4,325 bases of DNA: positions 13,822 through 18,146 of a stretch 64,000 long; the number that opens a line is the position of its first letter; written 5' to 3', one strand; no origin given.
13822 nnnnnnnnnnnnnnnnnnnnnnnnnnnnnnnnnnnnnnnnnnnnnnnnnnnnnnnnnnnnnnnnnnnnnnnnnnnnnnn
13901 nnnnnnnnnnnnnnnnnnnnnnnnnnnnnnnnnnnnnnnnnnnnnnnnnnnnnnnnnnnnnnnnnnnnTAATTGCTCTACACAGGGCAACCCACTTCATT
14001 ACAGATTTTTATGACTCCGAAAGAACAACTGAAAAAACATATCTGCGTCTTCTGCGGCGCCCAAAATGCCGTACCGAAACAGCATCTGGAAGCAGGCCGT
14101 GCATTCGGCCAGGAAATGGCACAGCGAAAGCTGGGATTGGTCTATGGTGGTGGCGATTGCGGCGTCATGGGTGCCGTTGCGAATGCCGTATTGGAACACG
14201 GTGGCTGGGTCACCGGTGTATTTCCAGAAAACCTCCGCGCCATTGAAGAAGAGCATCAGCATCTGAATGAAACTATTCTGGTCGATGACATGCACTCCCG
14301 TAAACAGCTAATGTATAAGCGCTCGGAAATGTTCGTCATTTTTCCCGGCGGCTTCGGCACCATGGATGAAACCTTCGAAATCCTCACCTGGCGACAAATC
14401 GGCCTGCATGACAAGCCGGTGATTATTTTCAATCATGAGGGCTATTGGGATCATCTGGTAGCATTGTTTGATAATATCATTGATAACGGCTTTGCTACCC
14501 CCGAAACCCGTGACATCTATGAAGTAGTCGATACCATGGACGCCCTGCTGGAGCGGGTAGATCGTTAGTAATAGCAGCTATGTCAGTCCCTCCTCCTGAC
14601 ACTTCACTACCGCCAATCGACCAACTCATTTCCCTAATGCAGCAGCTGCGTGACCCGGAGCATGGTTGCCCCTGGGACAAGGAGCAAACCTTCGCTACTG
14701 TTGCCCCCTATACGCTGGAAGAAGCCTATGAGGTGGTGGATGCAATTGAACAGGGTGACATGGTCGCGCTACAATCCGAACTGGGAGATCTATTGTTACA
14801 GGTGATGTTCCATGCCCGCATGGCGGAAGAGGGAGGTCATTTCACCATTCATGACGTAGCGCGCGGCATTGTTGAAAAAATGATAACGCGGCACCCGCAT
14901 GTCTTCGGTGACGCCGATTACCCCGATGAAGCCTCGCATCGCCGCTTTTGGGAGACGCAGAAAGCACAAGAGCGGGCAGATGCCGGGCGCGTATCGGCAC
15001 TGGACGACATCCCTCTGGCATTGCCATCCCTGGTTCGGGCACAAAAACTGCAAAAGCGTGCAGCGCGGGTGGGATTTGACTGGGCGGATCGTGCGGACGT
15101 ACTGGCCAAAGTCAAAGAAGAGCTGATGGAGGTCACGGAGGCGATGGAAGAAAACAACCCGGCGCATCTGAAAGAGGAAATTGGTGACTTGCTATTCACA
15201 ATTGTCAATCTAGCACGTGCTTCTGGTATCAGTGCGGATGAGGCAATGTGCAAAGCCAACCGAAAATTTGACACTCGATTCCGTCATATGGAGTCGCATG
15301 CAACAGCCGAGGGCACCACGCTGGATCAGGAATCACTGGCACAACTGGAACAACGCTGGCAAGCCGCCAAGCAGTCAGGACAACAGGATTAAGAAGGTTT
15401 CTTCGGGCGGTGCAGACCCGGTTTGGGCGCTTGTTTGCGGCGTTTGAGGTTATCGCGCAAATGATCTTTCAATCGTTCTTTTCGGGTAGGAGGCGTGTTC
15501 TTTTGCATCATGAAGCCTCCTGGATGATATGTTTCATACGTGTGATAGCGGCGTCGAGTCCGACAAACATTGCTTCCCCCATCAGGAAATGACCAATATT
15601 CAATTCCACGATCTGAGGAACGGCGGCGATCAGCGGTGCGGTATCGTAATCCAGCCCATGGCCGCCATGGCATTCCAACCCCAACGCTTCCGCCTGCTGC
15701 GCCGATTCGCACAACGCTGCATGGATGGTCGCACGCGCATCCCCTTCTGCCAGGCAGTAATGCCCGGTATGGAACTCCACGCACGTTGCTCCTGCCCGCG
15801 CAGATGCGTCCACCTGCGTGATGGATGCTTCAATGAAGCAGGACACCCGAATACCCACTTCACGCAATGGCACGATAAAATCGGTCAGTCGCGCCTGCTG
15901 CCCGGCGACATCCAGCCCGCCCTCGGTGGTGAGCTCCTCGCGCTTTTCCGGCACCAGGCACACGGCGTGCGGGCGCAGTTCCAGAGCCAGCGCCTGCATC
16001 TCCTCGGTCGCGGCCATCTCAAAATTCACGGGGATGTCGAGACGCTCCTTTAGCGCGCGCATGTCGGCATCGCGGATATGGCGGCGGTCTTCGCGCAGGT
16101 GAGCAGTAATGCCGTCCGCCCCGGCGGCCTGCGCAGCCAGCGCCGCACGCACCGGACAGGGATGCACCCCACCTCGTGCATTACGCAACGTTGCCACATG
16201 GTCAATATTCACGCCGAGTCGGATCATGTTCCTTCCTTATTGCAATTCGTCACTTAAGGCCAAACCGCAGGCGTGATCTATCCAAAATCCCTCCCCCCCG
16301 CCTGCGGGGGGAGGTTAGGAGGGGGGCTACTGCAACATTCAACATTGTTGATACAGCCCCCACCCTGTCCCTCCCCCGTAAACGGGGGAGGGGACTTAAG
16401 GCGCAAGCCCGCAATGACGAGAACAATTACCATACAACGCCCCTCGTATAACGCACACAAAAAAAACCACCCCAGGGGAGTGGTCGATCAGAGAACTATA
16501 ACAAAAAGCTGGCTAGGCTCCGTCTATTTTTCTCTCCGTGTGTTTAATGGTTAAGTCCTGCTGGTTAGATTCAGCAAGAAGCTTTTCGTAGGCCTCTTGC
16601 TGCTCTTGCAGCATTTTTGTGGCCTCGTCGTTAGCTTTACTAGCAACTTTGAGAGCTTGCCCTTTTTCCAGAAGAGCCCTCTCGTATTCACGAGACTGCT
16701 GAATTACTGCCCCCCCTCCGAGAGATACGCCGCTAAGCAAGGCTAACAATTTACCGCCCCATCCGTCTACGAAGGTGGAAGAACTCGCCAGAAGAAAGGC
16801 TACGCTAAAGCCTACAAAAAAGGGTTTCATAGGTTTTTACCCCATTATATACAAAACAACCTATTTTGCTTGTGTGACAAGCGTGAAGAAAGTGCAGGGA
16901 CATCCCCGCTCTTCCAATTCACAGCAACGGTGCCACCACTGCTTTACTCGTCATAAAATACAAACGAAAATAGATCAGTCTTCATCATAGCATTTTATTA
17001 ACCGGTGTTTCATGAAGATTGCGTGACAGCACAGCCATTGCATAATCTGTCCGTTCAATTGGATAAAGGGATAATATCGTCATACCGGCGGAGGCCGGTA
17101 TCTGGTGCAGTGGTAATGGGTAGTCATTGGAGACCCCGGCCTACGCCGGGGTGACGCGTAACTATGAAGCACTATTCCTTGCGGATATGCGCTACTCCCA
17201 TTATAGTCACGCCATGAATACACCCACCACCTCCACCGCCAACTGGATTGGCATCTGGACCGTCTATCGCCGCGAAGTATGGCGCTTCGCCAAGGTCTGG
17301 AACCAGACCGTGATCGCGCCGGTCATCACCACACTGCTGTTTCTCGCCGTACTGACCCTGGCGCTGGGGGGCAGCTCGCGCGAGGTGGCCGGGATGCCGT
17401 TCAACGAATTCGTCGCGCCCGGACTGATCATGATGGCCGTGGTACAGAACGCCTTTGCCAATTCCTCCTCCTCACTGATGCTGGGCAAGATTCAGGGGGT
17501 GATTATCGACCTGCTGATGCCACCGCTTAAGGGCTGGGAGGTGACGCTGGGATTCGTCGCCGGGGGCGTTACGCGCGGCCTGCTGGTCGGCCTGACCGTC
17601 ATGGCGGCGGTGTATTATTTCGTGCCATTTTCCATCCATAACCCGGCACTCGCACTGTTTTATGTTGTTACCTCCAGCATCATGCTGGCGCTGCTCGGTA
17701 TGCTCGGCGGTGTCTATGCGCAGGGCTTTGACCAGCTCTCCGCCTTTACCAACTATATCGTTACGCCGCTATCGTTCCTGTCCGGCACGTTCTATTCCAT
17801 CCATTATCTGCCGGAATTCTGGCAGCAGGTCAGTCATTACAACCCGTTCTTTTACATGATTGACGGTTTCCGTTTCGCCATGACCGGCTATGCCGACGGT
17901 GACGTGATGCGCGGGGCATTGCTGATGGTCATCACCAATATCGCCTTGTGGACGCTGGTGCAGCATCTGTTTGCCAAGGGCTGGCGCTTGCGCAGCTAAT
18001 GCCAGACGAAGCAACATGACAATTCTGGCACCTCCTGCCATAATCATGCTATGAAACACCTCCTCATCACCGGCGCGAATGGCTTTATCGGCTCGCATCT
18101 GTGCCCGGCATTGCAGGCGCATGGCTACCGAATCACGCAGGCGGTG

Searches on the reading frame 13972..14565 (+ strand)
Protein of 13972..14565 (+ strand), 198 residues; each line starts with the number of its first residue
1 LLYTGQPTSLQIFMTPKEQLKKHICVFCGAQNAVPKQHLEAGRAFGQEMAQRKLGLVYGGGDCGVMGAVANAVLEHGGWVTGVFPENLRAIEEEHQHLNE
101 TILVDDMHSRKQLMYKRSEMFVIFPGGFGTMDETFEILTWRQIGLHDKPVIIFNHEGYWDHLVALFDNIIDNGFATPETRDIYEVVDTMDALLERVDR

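Call 3: search_protein_families(library=pfam, proteins=[window:13972-14565:+], max_evalue=0.01)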
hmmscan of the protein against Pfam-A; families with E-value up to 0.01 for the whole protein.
window:13972-14565:+ (198 aa): 2 families
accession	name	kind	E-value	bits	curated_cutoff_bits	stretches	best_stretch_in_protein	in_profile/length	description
PF03641.19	Lysine_decarbox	-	5.9e-44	149.9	27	1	66-195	1-130/131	Possible lysine decarboxylase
PF18306.6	LDcluster4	-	9.4e-16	58.2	26.3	1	23-137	3-113/151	SLOG cluster4 family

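Call 36: search_protein_families(library=ncbifam, proteins=[window:13972-14565:+], max_evalue=0.001)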
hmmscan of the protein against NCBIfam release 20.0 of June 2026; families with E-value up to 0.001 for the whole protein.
window:13972-14565:+ (198 aa): 4 families
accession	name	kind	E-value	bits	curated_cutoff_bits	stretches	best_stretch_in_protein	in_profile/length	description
TIGR00730.1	TIGR00730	subfamily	3.2e-56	189.9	96.35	1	22-196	1-175/178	TIGR00730 family Rossman fold protein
NF058542.1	CtkRMPhLog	equivalog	2e-37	128.9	300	1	24-194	4-173/177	cytokinin riboside 5'-monophosphate phosphoribohydrolase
TIGR00725.1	TIGR00725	hypoth_equivalog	1.2e-10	41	106.9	1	29-163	8-131/159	TIGR00725 family protein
NF038390.1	Nsidase_PpnN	equivalog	2e-06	26.8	450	1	23-139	145-267/450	nucleotide 5'-monophosphate nucleosidase PpnN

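Call 37: search_protein_families(library=padloc, proteins=[window:13972-14565:+], max_evalue=0.01)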
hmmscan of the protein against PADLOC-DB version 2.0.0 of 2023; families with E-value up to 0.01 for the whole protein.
window:13972-14565:+ (198 aa): 1 family
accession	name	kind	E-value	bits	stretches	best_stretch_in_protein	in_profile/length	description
PDLC03927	PsyrA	-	0.0018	15.5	1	23-97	132-204/398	-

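Call 49: find_homologous_proteins(query=window:14011-14565:+, max_evalue=1e-40)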
Query window:14011-14565:+ (185 aa): 759 proteins with E <= 1e-40 among 1498 candidates; the best 120 are listed.
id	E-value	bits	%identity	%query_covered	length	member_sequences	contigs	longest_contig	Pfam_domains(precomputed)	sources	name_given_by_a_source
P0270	6.2e-124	429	100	100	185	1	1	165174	PF18306.7,PF03641.20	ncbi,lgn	-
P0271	1.5e-102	359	84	99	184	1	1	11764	PF18306.7,PF03641.20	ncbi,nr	ncbi:MAG: TIGR00730 family Rossman fold protein [Sphaerospermopsis sp. SIO1G2]|nr:TIGR00730 family R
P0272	1.9e-102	359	81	100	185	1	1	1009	PF18306.7,PF03641.20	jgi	jgi:uncharacterized protein (TIGR00730 family)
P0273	1.4e-101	356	82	100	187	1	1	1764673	PF18306.7,PF03641.20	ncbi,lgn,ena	-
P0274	3.0e-101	355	81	100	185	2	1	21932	PF18306.7,PF03641.20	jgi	jgi:uncharacterized protein (TIGR00730 family)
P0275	2.3e-100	352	82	99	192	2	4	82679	PF18306.7,PF03641.20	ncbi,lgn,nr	ncbi:MAG: TIGR00730 family Rossman fold protein [Alphaproteobacteria bacterium]|nr:MAG: TIGR00730 fa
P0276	4.9e-99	348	78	99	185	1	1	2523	PF18306.7,PF03641.20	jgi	jgi:uncharacterized protein (TIGR00730 family)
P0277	9.2e-99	347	79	100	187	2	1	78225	PF18306.7,PF03641.20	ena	-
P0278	1.2e-98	347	79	99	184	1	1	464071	PF18306.7,PF03641.20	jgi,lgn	jgi:uncharacterized protein (TIGR00730 family)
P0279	4.5e-98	345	78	99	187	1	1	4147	PF18306.7,PF03641.20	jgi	jgi:uncharacterized protein (TIGR00730 family)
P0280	4.2e-95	335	75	99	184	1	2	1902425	PF18306.7,PF03641.20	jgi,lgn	jgi:uncharacterized protein (TIGR00730 family)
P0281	1.2e-94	333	75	99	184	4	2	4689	PF18306.7,PF03641.20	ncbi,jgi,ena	jgi:uncharacterized protein (TIGR00730 family)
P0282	1.3e-94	333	76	100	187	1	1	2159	PF18306.7,PF03641.20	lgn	-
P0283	1.6e-91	323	75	99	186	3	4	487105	PF18306.7,PF03641.20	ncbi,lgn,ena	-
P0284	2.1e-89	316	72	99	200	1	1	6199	PF18306.7,PF03641.20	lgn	-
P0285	1.1e-88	314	73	98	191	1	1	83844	PF18306.7,PF03641.20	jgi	jgi:uncharacterized protein (TIGR00730 family)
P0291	3.0e-81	290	66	96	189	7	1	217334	PF18306.7,PF03641.20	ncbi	ncbi:MAG: TIGR00730 family Rossman fold protein [Rickettsiales bacterium]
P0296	4.7e-80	286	72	99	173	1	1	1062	PF18306.7,PF03641.20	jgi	jgi:uncharacterized protein (TIGR00730 family)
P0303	9.0e-79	282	66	95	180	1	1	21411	PF18306.7,PF03641.20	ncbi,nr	ncbi:MAG: TIGR00730 family Rossman fold protein [Rickettsiales bacterium]|nr:TIGR00730 family Rossma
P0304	9.4e-79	282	64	96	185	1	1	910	PF18306.7,PF03641.20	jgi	jgi:uncharacterized protein (TIGR00730 family)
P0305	9.5e-79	282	65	98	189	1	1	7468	PF18306.7,PF03641.20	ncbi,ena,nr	ncbi:MAG: TIGR00730 family Rossman fold protein [Rickettsiales bacterium]|nr:TIGR00730 family Rossma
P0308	2.5e-78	280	71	94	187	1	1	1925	PF18306.7,PF03641.20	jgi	jgi:uncharacterized protein (TIGR00730 family)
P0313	9.9e-78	278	65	93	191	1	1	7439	PF18306.7,PF03641.20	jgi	jgi:uncharacterized protein (TIGR00730 family)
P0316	2.9e-77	277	65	97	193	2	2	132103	PF18306.7,PF03641.20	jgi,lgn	jgi:uncharacterized protein (TIGR00730 family)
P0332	1.5e-73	265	61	98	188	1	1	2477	PF18306.7,PF03641.20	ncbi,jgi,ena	jgi:uncharacterized protein (TIGR00730 family)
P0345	2.6e-72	261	63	95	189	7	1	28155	PF18306.7,PF03641.20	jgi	jgi:uncharacterized protein (TIGR00730 family)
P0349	3.3e-72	260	63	95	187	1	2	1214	PF18306.7,PF03641.20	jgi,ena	jgi:uncharacterized protein (TIGR00730 family)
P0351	4.3e-72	260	60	94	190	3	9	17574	PF18306.7,PF03641.20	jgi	jgi:uncharacterized protein (TIGR00730 family)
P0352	4.4e-72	260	61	94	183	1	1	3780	PF18306.7,PF03641.20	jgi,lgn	jgi:uncharacterized protein (TIGR00730 family)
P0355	5.9e-72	260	59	95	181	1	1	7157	PF18306.7,PF03641.20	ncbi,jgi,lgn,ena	jgi:uncharacterized protein (TIGR00730 family)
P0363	1.0e-71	259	60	95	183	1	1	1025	PF18306.7,PF03641.20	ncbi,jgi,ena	jgi:uncharacterized protein (TIGR00730 family)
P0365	1.1e-71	259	61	95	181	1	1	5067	PF18306.7,PF03641.20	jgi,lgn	jgi:uncharacterized protein (TIGR00730 family)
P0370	1.7e-71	258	62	95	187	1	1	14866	PF18306.7,PF03641.20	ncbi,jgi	jgi:uncharacterized protein (TIGR00730 family)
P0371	1.8e-71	258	62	96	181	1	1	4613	PF18306.7,PF03641.20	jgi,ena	jgi:uncharacterized protein (TIGR00730 family)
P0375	2.3e-71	258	62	94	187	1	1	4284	PF18306.7,PF03641.20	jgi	jgi:uncharacterized protein (TIGR00730 family)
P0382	9.3e-71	256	59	95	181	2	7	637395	PF18306.7,PF03641.20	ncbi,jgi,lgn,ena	jgi:uncharacterized protein (TIGR00730 family)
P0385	1.3e-70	255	61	95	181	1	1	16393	PF18306.7,PF03641.20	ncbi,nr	ncbi:MAG: TIGR00730 family Rossman fold protein [Pseudomonadota bacterium]|nr:TIGR00730 family Rossm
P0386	1.3e-70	255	61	95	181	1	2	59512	PF18306.7,PF03641.20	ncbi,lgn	ncbi:MAG: TIGR00730 family Rossman fold protein [Alphaproteobacteria bacterium]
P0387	1.8e-70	255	61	95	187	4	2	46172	PF18306.7,PF03641.20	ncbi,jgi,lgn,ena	jgi:uncharacterized protein (TIGR00730 family)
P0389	2.1e-70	254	61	94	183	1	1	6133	PF18306.7,PF03641.20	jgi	jgi:uncharacterized protein (TIGR00730 family)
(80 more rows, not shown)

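Call 50: find_encoding_contigs(protein=P0270, flank=4000, max_places=3)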
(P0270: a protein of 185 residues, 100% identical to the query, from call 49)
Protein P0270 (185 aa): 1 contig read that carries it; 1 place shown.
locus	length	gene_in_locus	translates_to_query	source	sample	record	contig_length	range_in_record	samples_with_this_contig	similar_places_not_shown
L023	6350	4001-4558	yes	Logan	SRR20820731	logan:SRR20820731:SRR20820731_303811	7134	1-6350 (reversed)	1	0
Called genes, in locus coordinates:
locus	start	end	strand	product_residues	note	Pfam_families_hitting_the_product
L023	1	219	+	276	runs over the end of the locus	PF03807:F420_oxidored, PF14748:P5CR_dimer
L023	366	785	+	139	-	PF09361:Phasin_2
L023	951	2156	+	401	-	PF00364:Biotin_lipoyl, PF02817:E3_binding (faint), PF00198:2-oxoacid_dh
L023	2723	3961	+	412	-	-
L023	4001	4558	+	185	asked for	PF18306:LDcluster4, PF03641:Lysine_decarbox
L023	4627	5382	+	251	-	PF03819:MazG, PF01503:PRA-PH, PF03819:MazG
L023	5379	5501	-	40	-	-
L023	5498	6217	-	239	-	PF03740:PdxJ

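Call 52: list_cluster_members(proteins=[P0270, L023:2723-3958:+, L023:951-2153:+])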
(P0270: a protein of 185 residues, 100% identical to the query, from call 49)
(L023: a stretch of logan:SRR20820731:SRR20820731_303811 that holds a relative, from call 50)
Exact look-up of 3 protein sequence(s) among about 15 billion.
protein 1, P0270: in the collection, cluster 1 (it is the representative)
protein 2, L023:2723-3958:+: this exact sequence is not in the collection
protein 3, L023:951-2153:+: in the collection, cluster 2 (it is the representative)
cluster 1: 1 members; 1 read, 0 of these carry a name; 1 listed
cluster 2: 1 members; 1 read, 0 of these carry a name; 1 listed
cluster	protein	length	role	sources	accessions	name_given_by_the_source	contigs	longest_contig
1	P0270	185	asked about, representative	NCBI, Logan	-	-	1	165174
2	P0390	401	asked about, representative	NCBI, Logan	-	-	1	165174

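Call 56: find_related_loci(query=window:14011-14565:+, collection=metagenome_contigs, flank=3500)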
Query window:14011-14565:+ (185 aa) in metagenome_contigs; peptide patterns used: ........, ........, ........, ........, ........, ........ (x = any residue, [..] = any of these).
81 stretches matched a pattern; 4 encode a relative of the query (tblastn E <= 1e-3); 4 distinct loci.
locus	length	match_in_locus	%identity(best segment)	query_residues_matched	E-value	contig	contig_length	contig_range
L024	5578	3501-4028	64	8-183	9e-81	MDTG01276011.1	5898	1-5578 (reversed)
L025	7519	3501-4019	57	9-181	3e-74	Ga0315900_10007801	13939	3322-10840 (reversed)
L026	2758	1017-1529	59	11-181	1e-73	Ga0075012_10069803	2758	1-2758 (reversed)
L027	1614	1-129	53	137-179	4e-12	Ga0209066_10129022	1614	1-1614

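Call 59: find_encoding_contigs(protein=P0382, flank=5000, max_places=2)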
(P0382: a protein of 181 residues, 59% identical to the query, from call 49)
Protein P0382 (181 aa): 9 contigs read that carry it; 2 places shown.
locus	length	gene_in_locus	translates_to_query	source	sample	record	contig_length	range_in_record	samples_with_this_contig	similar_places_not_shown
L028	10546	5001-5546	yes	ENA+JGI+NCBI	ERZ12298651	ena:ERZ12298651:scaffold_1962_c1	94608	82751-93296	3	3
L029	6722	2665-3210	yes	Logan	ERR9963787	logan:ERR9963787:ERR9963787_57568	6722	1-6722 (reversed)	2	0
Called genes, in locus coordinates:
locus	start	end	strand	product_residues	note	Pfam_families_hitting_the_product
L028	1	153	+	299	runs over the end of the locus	PF10503:Esterase_PHB (weak), PF02230:Abhydrolase_2 (weak), PF00326:Peptidase_S9 (weak)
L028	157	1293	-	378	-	PF01546:Peptidase_M20, PF07687:M20_dimer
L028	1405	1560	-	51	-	PF15738:YafQ_toxin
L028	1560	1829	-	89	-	PF04221:RelB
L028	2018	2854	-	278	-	PF14805:THDPS_N_2, PF25084:LbH_EIF2B (weak), PF00132:Hexapep (weak), PF14602:Hexapep_2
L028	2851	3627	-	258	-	PF00106:adh_short, PF08659:KR (weak), PF13561:adh_short_C2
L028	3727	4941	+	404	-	-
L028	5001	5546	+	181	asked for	PF18306:LDcluster4, PF03641:Lysine_decarbox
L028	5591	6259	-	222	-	-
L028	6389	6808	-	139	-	-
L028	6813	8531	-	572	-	-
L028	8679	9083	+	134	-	PF00903:Glyoxalase, PF13468:Glyoxalase_3 (weak), PF13669:Glyoxalase_4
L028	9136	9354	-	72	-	-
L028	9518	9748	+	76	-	PF07330:DUF1467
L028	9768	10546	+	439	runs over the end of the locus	PF00587:tRNA-synt_2b, PF03129:HGTP_anticodon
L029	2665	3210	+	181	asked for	PF18306:LDcluster4, PF03641:Lysine_decarbox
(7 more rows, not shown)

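Call 60: find_encoding_contigs(protein=P0280, flank=5000, max_places=2)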
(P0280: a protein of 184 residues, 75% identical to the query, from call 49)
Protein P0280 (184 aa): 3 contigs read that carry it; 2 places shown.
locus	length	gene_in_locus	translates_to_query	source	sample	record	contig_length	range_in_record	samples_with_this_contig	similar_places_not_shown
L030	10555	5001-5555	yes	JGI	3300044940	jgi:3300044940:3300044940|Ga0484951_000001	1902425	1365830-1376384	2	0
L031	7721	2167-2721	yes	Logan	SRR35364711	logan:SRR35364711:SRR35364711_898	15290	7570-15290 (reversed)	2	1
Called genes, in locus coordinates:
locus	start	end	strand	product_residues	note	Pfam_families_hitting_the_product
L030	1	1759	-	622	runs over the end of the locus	PF25384:Alsin_RLD (faint), PF25390:WD40_RLD, PF13540:RCC1_2, PF00415:RCC1 (weak), PF13540:RCC1_2 (weak), PF25390:WD40_RLD, PF00415:RCC1 (weak)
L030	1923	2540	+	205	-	PF04140:ICMT (weak)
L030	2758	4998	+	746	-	-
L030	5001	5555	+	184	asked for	PF18306:LDcluster4, PF03641:Lysine_decarbox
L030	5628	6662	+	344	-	PF00072:Response_reg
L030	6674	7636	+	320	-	PF02401:LYTB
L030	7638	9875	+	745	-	PF00962:A_deaminase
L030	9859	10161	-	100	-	-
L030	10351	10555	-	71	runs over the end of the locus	-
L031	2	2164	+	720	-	?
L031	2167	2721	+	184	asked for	PF18306:LDcluster4, PF03641:Lysine_decarbox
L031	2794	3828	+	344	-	PF00072:Response_reg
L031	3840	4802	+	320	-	PF02401:LYTB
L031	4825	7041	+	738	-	PF00962:A_deaminase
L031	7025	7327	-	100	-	-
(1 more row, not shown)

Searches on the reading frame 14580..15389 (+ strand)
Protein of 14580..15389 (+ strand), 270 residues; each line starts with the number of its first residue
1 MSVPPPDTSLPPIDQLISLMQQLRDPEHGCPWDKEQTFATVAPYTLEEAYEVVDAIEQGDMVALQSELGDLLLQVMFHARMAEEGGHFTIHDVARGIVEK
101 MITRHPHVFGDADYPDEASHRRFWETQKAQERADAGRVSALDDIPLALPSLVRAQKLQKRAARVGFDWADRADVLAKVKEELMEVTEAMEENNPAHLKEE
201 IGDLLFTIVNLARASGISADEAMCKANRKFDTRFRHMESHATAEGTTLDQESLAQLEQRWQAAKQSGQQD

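Call 3: search_protein_families(library=pfam, proteins=[window:14580-15389:+], max_evalue=0.01)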
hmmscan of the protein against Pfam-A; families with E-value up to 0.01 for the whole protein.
window:14580-15389:+ (270 aa): 3 families
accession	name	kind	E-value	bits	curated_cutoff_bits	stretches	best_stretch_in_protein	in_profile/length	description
PF03819.22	MazG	-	5.8e-43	145.5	22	2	36-109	1-74/74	MazG nucleotide pyrophosphohydrolase domain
PF01503.22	PRA-PH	-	5.1e-14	52.9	21.3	2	170-228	24-84/86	Phosphoribosyl-ATP pyrophosphohydrolase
PF12643.12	MazG-like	-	0.0014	19.3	27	1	182-223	15-59/85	MazG-like family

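Call 36: search_protein_families(library=ncbifam, proteins=[window:14580-15389:+], max_evalue=0.001)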
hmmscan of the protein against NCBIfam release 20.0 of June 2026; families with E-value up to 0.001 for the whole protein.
window:14580-15389:+ (270 aa): 13 families
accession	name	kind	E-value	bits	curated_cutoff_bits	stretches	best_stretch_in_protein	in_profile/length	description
NF007113.1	PRK09562.1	equivalog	2e-102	342.2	208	1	13-265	2-250/251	nucleoside triphosphate pyrophosphohydrolase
NF052436.1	YabN_Meth_PPase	exception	2.5e-93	313.7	525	1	12-265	230-486/486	bifunctional methyltransferase/pyrophosphohydrolase YabN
TIGR00444.1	mazG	subfamily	2.1e-92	309.2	148.3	1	19-264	1-248/248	MazG family protein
NF008986.0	PRK12333.1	equivalog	1.8e-52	178.3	292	1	14-227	2-192/204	nucleoside triphosphate pyrophosphohydrolase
NF008991.0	PRK12334.2-3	equivalog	4.4e-49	168.1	696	2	17-178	140-296/454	nucleoside triphosphate pyrophosphohydrolase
NF008988.0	PRK12334.1-4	equivalog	1.5e-47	162.2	501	1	15-240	135-331/335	nucleoside triphosphate pyrophosphohydrolase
NF008989.0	PRK12334.2-1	equivalog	1.3e-44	152.6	494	1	15-242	117-325/328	nucleoside triphosphate pyrophosphohydrolase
NF008990.0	PRK12334.2-2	equivalog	9.8e-44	150.4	884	1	17-166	148-295/436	nucleoside triphosphate pyrophosphohydrolase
NF008987.0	PRK12334.1-1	equivalog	1.8e-34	119.3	375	1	17-166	91-236/326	nucleoside triphosphate pyrophosphohydrolase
TIGR03188.1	histidine_hisI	equivalog_domain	2e-10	40.7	42.7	1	172-222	30-80/84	phosphoribosyl-ATP diphosphatase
NF002747.0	PRK02759.1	equivalog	1.4e-05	24.8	187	0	173-225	148-200/208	bifunctional phosphoribosyl-AMP cyclohydrolase/phosphoribosyl-ATP diphosphatase HisIE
NF001611.0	PRK00400.1-3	equivalog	3.7e-05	23.8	99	0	173-231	37-95/108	phosphoribosyl-ATP diphosphatase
NF001613.0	PRK00400.1-5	equivalog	0.00032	20.7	120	0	174-229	37-92/107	phosphoribosyl-ATP diphosphatase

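Call 37: search_protein_families(library=padloc, proteins=[window:14580-15389:+], max_evalue=0.01)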
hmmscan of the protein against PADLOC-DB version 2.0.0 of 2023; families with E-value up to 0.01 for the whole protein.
window:14580-15389:+ (270 aa): 0 families

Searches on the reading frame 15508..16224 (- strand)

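Call 32: search_protein_families(library=pfam, proteins=[window:15508-16224:-], max_evalue=0.001)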
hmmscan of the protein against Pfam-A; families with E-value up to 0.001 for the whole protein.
window:15508-16224:- (238 aa): 1 family
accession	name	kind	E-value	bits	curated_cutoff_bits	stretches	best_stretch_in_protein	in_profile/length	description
PF03740.19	PdxJ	-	1.4e-91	306.2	24.5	1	2-234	1-234/234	Pyridoxal phosphate biosynthesis protein PdxJ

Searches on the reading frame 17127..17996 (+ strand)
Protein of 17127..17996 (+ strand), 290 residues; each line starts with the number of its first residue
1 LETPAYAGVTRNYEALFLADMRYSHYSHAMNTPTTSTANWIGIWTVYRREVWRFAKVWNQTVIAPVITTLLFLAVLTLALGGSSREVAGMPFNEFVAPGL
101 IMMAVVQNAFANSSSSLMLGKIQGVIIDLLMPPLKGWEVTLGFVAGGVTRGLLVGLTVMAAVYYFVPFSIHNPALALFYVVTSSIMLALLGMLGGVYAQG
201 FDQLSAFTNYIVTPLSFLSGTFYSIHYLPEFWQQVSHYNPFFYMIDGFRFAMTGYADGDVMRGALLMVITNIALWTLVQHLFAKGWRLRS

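Call 34: search_protein_families(library=pfam, proteins=[window:17127-17996:+], max_evalue=0.001)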
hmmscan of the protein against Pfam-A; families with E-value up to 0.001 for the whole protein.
window:17127-17996:+ (290 aa): 2 families
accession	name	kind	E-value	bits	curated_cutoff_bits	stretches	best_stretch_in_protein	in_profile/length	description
PF01061.29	ABC2_membrane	-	7.2e-31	107.8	26.9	1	43-252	3-210/211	ABC-2 type transporter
PF12698.13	ABC2_membrane_3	-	4.1e-08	33.2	31.6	1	92-277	160-344/347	ABC-2 family transporter protein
